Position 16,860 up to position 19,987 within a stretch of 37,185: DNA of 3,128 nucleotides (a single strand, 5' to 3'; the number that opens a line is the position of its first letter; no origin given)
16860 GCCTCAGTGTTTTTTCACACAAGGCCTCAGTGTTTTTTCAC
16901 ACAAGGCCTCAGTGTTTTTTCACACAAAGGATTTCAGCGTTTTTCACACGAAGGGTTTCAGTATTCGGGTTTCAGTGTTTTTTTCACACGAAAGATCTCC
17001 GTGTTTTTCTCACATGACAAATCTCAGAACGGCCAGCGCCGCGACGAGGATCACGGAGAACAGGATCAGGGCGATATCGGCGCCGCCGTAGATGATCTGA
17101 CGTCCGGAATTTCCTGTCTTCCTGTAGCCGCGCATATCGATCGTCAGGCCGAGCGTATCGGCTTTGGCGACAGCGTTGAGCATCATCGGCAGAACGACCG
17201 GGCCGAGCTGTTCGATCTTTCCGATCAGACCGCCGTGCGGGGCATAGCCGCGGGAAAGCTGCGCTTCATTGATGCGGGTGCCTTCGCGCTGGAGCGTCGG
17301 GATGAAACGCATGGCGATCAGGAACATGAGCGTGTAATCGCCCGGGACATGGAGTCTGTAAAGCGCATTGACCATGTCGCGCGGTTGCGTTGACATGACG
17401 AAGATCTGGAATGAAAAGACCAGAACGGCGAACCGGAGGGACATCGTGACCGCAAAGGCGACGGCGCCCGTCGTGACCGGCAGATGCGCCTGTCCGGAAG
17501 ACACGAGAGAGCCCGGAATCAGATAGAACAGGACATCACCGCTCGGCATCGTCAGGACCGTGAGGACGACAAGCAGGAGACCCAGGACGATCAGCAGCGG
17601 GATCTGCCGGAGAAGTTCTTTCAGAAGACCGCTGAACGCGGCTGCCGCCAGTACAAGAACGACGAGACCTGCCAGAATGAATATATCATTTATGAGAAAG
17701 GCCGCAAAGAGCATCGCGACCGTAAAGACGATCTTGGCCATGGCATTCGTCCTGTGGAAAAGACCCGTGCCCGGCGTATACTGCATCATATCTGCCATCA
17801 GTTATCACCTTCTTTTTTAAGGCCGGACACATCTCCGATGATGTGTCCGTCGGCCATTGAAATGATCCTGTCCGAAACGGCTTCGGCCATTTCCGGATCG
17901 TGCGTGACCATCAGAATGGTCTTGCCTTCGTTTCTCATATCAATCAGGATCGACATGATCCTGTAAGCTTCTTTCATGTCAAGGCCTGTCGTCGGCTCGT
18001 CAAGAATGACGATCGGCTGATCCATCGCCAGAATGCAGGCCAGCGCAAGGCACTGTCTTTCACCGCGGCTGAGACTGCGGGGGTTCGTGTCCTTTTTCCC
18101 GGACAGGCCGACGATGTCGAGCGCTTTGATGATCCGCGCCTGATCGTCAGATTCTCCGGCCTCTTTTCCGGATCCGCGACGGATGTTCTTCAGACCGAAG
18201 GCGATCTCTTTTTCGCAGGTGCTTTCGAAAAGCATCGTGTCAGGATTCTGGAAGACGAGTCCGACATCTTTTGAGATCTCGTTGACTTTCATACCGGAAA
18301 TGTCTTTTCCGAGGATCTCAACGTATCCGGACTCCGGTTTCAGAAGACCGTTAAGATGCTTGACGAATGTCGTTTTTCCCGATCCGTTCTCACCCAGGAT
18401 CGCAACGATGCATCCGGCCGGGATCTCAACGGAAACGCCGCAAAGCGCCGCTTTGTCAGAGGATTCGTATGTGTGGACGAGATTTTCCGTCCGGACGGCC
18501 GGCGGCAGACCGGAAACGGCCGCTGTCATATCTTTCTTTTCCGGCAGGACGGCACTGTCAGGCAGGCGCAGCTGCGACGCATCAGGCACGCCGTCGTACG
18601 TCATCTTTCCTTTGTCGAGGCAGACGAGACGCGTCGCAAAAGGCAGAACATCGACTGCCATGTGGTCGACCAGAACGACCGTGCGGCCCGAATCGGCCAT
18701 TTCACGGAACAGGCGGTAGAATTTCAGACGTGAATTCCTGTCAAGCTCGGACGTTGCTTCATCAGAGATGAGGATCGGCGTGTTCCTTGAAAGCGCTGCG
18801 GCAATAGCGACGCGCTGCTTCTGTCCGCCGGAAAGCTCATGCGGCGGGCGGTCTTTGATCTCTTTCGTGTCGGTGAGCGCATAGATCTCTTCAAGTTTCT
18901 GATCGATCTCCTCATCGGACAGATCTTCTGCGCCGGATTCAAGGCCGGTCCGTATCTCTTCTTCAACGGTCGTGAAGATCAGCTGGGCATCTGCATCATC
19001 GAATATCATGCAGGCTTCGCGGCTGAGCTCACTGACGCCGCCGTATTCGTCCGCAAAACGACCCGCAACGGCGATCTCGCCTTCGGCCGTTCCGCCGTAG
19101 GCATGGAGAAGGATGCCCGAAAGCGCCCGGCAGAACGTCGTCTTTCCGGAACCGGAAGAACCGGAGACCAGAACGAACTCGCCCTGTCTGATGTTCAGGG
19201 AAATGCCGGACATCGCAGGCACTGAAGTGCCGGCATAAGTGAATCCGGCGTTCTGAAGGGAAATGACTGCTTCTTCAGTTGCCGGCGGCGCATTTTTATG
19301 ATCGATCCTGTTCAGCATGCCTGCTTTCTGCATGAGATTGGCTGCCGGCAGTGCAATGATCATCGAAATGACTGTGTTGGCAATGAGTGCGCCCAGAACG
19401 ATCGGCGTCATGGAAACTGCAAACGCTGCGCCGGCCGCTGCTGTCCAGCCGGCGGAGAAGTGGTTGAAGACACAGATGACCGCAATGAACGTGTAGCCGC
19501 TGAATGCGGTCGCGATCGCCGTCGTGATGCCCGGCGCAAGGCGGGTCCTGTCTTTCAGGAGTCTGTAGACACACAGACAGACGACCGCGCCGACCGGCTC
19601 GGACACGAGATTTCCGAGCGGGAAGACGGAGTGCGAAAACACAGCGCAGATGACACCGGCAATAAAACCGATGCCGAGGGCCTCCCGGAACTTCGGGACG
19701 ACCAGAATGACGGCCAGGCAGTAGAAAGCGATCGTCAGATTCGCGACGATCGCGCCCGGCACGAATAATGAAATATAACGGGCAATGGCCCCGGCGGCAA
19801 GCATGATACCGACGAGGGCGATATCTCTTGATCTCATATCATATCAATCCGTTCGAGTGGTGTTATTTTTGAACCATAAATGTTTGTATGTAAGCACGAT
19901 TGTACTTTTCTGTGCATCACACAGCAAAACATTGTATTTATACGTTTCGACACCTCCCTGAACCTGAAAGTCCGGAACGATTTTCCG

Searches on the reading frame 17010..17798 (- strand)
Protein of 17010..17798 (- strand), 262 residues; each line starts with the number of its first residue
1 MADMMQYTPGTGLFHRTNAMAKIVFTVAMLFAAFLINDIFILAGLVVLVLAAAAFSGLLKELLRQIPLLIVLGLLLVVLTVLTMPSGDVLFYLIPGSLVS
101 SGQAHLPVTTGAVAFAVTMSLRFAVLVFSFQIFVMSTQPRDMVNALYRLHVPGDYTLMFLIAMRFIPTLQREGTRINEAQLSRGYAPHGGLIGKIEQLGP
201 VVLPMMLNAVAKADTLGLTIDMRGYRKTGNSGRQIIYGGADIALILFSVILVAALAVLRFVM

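Call 41: search_protein_families(library=pfam, proteins=[window:17010-17798:-], max_evalue=0.00001)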
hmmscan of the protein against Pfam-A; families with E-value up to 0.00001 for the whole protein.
window:17010-17798:- (262 aa): 1 family
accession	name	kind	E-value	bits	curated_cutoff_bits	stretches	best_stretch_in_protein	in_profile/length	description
PF02361.21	CbiQ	-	2e-29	103.2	25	1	14-227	5-210/216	Cobalt transport protein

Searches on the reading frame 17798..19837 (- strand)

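Call 41: search_protein_families(library=pfam, proteins=[window:17798-19837:-], max_evalue=0.00001)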
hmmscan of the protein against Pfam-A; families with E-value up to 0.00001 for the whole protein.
window:17798-19837:- (679 aa): 10 families
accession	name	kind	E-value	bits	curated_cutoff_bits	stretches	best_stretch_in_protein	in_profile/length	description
PF00005.33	ABC_tran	-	3.7e-55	186.7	25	2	467-617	3-137/137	ABC transporter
PF02463.25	SMC_N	-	4.6e-19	69.2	40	2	476-661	25-211/220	RecF/RecN/SMC N terminal domain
PF13304.12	AAA_21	-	1.4e-18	68.4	27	1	575-650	224-302/304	AAA domain, putative AbiEii toxin, Type IV TA system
PF13191.12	AAA_16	-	5.3e-10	40.5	32.6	0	218-392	23-140/167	AAA ATPase domain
PF13555.12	AAA_29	-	8.2e-08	32.3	27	0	214-244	17-47/61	P-loop containing region of AAA domain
PF13401.12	AAA_22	-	6e-07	30.3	27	0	218-270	4-33/130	AAA domain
PF05729.18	NACHT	-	4e-06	27.2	26.7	0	478-497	3-22/167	NACHT domain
PF20720.3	nSTAND3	-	7.8e-06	26.1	27.2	0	218-243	16-41/155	Novel STAND NTPase 3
PF13238.12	AAA_18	-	8.7e-06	26.6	29.4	0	222-249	1-25/128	AAA domain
PF02367.23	TsaE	-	9.1e-06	26.1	26.6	0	215-240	17-42/128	Threonylcarbamoyl adenosine biosynthesis protein TsaE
